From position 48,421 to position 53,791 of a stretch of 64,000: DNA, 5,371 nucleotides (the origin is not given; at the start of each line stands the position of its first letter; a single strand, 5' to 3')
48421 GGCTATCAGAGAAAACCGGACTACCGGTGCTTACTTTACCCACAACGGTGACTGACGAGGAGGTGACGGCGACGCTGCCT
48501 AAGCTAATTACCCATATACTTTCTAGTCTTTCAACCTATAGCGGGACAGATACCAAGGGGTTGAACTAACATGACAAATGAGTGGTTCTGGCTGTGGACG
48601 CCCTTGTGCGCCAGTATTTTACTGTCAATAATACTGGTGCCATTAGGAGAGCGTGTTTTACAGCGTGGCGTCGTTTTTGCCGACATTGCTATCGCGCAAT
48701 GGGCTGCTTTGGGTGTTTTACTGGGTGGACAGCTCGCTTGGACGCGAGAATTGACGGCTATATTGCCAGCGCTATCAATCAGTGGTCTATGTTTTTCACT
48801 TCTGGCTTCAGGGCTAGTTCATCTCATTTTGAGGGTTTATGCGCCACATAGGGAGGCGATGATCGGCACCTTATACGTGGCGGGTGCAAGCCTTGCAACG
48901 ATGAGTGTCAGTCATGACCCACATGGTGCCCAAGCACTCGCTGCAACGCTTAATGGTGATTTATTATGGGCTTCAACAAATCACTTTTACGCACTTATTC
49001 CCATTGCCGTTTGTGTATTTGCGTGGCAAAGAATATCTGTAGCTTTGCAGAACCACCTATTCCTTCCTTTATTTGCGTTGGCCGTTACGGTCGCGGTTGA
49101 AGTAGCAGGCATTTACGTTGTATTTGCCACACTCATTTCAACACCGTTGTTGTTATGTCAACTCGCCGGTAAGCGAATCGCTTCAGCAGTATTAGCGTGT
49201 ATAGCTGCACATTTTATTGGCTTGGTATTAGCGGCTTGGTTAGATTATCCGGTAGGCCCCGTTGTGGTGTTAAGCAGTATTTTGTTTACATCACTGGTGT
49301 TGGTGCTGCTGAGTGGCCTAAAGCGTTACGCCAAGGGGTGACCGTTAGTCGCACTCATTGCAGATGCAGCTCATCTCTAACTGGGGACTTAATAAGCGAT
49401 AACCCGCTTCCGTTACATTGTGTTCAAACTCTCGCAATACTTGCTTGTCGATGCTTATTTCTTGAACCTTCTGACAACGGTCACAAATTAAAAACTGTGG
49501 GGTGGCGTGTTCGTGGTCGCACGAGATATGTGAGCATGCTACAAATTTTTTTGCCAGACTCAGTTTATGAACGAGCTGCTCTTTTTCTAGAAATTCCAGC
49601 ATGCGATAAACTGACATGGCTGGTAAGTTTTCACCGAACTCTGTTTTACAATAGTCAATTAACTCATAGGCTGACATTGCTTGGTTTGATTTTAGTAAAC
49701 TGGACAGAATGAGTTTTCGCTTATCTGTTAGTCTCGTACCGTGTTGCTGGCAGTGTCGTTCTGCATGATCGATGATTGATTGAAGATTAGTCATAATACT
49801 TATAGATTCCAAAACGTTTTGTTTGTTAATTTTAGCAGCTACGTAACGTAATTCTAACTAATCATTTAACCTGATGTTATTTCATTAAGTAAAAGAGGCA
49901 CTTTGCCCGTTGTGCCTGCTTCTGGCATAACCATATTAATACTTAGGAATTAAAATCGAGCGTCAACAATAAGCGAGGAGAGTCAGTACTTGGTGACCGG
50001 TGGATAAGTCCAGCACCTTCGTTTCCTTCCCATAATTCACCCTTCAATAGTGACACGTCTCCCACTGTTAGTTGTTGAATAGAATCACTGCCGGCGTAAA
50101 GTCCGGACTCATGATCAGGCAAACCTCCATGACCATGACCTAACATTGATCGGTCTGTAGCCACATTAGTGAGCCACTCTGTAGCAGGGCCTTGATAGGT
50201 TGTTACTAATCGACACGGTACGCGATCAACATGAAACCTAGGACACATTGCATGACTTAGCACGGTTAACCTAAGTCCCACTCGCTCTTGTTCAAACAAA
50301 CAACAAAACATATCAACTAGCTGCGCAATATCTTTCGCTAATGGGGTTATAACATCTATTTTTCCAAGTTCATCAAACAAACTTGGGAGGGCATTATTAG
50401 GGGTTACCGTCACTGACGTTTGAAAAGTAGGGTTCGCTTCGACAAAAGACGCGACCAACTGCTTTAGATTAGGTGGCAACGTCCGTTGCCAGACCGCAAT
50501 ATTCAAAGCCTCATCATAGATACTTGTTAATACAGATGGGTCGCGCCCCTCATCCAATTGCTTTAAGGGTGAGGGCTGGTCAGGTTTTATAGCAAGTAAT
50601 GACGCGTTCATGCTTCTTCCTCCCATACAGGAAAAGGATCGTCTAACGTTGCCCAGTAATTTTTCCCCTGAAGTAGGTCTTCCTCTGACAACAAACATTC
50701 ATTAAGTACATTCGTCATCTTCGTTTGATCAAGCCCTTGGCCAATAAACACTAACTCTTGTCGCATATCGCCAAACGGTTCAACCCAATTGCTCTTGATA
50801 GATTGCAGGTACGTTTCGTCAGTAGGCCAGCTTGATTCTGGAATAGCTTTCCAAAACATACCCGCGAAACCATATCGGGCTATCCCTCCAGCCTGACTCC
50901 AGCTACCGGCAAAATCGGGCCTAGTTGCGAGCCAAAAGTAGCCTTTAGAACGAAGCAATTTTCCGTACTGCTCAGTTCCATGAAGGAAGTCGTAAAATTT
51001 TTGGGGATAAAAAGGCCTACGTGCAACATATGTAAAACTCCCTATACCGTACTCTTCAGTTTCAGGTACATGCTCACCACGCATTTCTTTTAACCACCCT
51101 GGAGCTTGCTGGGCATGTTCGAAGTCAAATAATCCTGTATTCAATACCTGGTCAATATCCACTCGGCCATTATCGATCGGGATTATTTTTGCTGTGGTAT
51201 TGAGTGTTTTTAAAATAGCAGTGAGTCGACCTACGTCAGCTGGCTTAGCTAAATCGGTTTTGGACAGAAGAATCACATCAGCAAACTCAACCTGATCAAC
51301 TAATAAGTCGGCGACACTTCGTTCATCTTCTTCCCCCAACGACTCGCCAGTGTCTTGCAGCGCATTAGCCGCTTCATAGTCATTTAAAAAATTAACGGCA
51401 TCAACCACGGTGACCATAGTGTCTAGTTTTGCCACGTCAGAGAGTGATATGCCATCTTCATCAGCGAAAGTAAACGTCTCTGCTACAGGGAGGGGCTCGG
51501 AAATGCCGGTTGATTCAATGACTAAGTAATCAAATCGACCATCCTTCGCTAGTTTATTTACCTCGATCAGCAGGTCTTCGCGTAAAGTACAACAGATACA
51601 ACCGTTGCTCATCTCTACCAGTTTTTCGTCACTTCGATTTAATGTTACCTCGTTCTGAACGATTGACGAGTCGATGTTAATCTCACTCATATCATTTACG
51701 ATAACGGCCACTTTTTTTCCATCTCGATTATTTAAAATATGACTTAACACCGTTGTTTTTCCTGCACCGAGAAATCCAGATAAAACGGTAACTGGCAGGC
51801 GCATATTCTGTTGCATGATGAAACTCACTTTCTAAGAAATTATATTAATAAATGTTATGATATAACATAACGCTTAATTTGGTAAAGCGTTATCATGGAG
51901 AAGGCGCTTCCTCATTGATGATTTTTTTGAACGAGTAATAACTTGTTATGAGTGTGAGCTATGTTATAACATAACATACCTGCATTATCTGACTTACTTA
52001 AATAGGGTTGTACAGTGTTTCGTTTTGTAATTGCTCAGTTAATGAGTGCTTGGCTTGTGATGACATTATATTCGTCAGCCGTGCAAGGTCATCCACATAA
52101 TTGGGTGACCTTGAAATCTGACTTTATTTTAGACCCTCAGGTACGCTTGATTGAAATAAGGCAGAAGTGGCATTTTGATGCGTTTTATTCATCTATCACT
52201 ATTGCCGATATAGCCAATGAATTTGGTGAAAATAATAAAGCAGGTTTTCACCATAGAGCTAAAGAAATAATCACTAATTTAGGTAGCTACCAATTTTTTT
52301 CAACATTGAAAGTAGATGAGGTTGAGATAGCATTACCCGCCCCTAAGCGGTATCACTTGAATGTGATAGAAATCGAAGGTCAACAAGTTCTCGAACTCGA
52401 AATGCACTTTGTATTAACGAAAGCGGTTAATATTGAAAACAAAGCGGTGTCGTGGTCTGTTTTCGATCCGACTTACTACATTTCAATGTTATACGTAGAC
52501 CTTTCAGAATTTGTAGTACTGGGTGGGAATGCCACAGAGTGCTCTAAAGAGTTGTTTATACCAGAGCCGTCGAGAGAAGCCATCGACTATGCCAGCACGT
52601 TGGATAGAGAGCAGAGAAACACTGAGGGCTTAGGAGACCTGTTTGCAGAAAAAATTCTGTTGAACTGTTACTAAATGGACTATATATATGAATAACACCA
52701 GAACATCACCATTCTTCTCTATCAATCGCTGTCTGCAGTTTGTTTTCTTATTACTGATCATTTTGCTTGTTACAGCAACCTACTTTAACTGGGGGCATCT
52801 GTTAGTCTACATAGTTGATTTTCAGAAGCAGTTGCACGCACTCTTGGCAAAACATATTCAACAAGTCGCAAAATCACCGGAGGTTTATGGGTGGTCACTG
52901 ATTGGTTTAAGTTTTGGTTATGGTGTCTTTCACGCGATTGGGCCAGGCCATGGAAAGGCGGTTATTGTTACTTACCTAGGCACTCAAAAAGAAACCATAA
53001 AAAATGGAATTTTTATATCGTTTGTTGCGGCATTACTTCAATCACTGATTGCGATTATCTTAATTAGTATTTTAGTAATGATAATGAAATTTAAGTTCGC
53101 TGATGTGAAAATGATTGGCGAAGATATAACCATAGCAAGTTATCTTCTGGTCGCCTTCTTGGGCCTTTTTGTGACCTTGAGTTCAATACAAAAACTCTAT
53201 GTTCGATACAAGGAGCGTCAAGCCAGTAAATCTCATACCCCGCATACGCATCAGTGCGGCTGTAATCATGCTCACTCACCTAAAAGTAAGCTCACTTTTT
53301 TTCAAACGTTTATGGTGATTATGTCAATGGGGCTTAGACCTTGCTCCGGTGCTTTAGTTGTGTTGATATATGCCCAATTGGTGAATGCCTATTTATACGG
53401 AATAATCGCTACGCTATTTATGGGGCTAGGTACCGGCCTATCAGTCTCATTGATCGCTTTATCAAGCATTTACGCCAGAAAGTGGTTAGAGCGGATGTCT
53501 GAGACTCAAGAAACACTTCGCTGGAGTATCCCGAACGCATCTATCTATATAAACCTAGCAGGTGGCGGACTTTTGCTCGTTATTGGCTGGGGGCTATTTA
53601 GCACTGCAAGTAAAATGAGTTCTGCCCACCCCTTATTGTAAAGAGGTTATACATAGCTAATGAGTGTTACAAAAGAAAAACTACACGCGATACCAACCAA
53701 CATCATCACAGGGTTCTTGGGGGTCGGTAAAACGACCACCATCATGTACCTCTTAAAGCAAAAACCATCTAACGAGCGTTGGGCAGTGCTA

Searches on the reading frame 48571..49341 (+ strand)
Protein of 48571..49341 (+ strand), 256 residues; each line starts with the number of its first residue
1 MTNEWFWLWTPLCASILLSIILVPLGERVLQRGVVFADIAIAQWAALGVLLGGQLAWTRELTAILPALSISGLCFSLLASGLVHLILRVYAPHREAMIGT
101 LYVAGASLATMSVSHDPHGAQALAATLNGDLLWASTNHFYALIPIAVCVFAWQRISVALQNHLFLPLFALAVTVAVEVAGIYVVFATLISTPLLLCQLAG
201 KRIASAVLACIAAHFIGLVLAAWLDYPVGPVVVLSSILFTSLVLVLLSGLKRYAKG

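Call 5: search_protein_families(library=pfam, proteins=[window:48571-49341:+])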
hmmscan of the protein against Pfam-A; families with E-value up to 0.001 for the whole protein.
window:48571-49341:+ (256 aa): 1 family
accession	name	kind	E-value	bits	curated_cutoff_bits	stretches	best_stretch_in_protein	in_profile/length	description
PF00950.22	ABC-3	-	2.2e-09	37.7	20.1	2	12-150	9-138/258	ABC 3 transport family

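Call 11: search_protein_families(library=ncbifam, proteins=[window:48571-49341:+], max_evalue=0.01)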
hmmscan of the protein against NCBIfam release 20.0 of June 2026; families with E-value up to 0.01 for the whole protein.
window:48571-49341:+ (256 aa): 0 families

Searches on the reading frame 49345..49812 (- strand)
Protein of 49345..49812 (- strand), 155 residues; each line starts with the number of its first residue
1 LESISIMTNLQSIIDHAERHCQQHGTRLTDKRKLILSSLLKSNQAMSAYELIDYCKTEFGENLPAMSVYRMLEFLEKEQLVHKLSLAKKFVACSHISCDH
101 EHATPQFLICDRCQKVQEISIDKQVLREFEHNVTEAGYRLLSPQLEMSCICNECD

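Call 5: search_protein_families(library=pfam, proteins=[window:49345-49812:-])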
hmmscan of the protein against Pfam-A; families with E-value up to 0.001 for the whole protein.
window:49345-49812:- (155 aa): 2 families
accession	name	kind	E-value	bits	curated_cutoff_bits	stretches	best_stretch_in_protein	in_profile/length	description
PF01475.25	FUR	-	3.7e-13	50.1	23.1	1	24-147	2-120/121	Ferric uptake regulator family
PF08461.16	HTH_12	-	0.00094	19.5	21.4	0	35-89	3-56/66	Ribonuclease R winged-helix domain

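Call 11: search_protein_families(library=ncbifam, proteins=[window:49345-49812:-], max_evalue=0.01)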
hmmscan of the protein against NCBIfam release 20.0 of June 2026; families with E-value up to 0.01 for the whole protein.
window:49345-49812:- (155 aa): 5 families
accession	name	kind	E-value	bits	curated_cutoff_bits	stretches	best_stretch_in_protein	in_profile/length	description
NF008646.0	PRK11639.1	equivalog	3.8e-21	75.5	167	1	8-154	4-146/171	zinc uptake transcriptional repressor Zur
NF051892.1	TransRegFurBacil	equivalog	2.6e-13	50.3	220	1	11-154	2-143/149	ferric iron uptake transcriptional regulator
NF051891.1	TransRegFurHelico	equivalog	4.8e-13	49.2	200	1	8-154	5-145/148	ferric iron uptake transcriptional regulator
NF052545.1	TransRegPerRClab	equivalog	3.5e-07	30.3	180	1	22-154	9-134/138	transcriptional regulator PerR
NF047406.1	TransRegPerRTherm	equivalog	0.0012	19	200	1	27-154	5-125/130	manganese-dependent transcriptional regulator PerR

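Call 39: search_solved_structures(query=window:49348-49794:-, max_evalue=0.001, show_alignments=2)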
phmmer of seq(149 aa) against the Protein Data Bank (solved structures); distinct sequences matched with E-value up to 0.001: 10.
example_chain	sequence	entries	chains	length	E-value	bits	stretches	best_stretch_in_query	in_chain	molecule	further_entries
7dh7_A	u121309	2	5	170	4.6e-20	75.4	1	5-148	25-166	Transcriptional regulator fur family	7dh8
4mtd_A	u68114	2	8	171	2.9e-14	56.6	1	2-148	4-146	Zinc uptake regulation protein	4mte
2xig_A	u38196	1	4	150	2.4e-08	37.4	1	3-148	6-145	FERRIC UPTAKE REGULATION PROTEIN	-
4i7h_A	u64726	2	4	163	1e-05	28.9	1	10-148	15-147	peroxide stress sensing regulator | Peroxide stress regulator PerR, FUR family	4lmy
2fe3_A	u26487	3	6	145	3.3e-05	27.3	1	15-148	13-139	Peroxide operon regulator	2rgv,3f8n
6d57_A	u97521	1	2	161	4.1e-05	27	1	8-149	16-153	Ferric uptake regulation protein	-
4ets_A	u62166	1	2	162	4.1e-05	27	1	8-149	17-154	Ferric uptake regulation protein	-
9ire_A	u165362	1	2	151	0.00016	25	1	11-148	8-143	Ferric uptake regulation protein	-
3eyy_A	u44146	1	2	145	0.00026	24.4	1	15-124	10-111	Putative iron uptake regulatory protein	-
2o03_A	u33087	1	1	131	0.00079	22.8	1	19-148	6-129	probable Zinc uptake regulation protein FurB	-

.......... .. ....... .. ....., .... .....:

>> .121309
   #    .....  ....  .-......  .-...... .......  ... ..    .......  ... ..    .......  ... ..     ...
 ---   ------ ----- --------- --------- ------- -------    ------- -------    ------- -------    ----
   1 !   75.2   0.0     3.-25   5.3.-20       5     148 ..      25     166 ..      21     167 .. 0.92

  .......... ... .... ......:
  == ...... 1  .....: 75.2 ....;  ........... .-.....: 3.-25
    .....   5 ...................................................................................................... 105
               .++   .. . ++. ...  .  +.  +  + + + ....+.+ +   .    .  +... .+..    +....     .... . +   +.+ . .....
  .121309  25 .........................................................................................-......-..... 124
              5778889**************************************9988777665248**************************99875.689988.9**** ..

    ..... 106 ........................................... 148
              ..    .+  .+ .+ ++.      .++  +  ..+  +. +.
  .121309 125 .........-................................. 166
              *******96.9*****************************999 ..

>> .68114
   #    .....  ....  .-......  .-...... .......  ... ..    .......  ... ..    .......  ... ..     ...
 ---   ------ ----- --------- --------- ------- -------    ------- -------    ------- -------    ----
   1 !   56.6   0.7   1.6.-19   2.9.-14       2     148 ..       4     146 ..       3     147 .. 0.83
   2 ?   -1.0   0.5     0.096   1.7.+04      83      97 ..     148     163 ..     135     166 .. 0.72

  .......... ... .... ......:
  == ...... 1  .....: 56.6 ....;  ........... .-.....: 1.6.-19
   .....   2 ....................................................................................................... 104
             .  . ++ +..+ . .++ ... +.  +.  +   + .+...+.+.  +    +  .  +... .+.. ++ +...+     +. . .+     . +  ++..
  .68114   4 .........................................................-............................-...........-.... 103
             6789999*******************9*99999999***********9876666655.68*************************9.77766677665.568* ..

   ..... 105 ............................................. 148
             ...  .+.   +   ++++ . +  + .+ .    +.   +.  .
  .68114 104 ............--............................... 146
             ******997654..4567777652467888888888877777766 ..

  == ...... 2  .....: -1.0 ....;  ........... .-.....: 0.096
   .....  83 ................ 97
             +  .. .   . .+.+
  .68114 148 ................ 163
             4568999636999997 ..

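Call 52: find_homologous_proteins(query=window:49348-49794:-, max_evalue=0.00001)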
Query seq(149 aa) (149 aa): 1222 proteins with E <= 0.00001 among 1228 candidates; the best 120 are listed.
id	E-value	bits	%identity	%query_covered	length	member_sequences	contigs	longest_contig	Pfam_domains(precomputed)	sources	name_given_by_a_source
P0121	8.2e-90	316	95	100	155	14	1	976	PF01475.26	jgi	jgi:Fur family zinc uptake transcriptional regulator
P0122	3.7e-89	314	95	100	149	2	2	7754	PF01475.26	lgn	-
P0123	8.5e-85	300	91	100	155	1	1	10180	PF01475.26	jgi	jgi:Fur family zinc uptake transcriptional regulator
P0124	1.4e-84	299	89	100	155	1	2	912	PF01475.26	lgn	-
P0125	2.5e-82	292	89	100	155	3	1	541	PF01475.26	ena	-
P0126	3.0e-78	279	85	100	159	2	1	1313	PF01475.26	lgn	-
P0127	3.9e-78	278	84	100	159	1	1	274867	PF01475.26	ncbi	-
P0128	9.0e-78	277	84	100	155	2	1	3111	PF01475.26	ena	-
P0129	3.2e-76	272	83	100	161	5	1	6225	PF01475.26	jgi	jgi:Fur family zinc uptake transcriptional regulator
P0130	7.5e-76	271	82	100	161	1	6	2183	PF01475.26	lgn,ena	-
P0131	7.7e-76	271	81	100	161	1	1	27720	PF01475.26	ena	-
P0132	1.2e-71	257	78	100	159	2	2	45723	PF01475.26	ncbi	-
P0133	2.3e-71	256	75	99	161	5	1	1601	PF01475.26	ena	-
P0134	1.1e-64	235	68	99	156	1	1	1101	PF01475.26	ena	-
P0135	1.5e-64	234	71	99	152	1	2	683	PF01475.26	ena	-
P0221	3.5e-59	217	65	99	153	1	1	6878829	PF01475.26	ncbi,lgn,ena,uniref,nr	ncbi:Fur family transcriptional regulator [Agarilytica rhodophyticola]|uniref:Fur family transcripti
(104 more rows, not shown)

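Call 65: find_encoding_contigs(protein=P0221, flank=5000, max_places=1)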
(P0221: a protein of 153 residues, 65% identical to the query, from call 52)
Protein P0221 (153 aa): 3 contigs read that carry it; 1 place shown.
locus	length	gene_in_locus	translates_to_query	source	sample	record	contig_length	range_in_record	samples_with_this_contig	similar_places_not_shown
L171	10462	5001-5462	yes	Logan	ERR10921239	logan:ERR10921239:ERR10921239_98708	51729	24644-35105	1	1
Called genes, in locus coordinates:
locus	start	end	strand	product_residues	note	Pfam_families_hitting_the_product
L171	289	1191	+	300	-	PF00126:HTH_1, PF03466:LysR_substrate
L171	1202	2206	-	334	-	PF00389:2-Hacid_dh, PF02826:2-Hacid_dh_C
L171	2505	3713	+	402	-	PF02492:cobW, PF07683:CobW_C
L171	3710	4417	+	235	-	PF08856:DUF1826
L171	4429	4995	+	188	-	PF10986:ZrgA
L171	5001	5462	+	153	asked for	PF01475:FUR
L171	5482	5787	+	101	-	PF03203:MerC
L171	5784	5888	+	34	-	-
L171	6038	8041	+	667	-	PF07715:Plug, PF00593:TonB_dep_Rec_b-barrel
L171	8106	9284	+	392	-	PF01757:Acyl_transf_3, PF07786:HGSNAT_cat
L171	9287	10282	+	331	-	PF02492:cobW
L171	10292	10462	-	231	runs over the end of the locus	PF11736:DUF3299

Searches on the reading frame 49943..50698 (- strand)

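Call 5: search_protein_families(library=pfam, proteins=[window:49943-50698:-])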
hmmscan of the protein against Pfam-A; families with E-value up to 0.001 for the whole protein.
window:49943-50698:- (251 aa): 1 family
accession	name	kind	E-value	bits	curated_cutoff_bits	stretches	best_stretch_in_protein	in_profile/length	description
PF08856.16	DUF1826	-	4.3e-62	210.1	22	1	52-248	2-202/202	Protein of unknown function (DUF1826)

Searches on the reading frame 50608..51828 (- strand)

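Call 5: search_protein_families(library=pfam, proteins=[window:50608-51828:-])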
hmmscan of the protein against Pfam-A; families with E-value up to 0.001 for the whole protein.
window:50608-51828:- (406 aa): 2 families
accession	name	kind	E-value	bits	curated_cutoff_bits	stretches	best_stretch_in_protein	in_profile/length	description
PF02492.25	cobW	-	3.1e-55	187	20.7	1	12-216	1-179/180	CobW/HypB/UreG, nucleotide-binding domain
PF07683.19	CobW_C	-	1.3e-21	76.7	22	1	262-379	1-94/94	Cobalamin synthesis protein cobW C-terminal domain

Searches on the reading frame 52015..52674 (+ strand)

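Call 20: search_protein_families(library=pfam, proteins=[window:52015-52674:+], max_evalue=0.001)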
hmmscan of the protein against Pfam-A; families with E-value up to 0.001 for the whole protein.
window:52015-52674:+ (219 aa): 1 family
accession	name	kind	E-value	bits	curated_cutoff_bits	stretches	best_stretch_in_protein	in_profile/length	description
PF06226.18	DUF1007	-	8.3e-41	140.7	27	1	12-218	2-211/211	Protein of unknown function (DUF1007)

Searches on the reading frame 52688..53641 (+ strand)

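Call 20: search_protein_families(library=pfam, proteins=[window:52688-53641:+], max_evalue=0.001)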
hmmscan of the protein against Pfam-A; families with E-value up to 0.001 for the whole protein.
window:52688-53641:+ (317 aa): 2 families
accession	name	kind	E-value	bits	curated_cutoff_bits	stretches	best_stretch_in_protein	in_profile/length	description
PF03824.22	NicO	-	2.5e-30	106.2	27.7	2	69-191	2-128/287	High-affinity nickel-transport protein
PF13386.12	DsbD_2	-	0.0005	20.4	24.9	1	146-269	68-183/199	Cytochrome C biogenesis protein transmembrane region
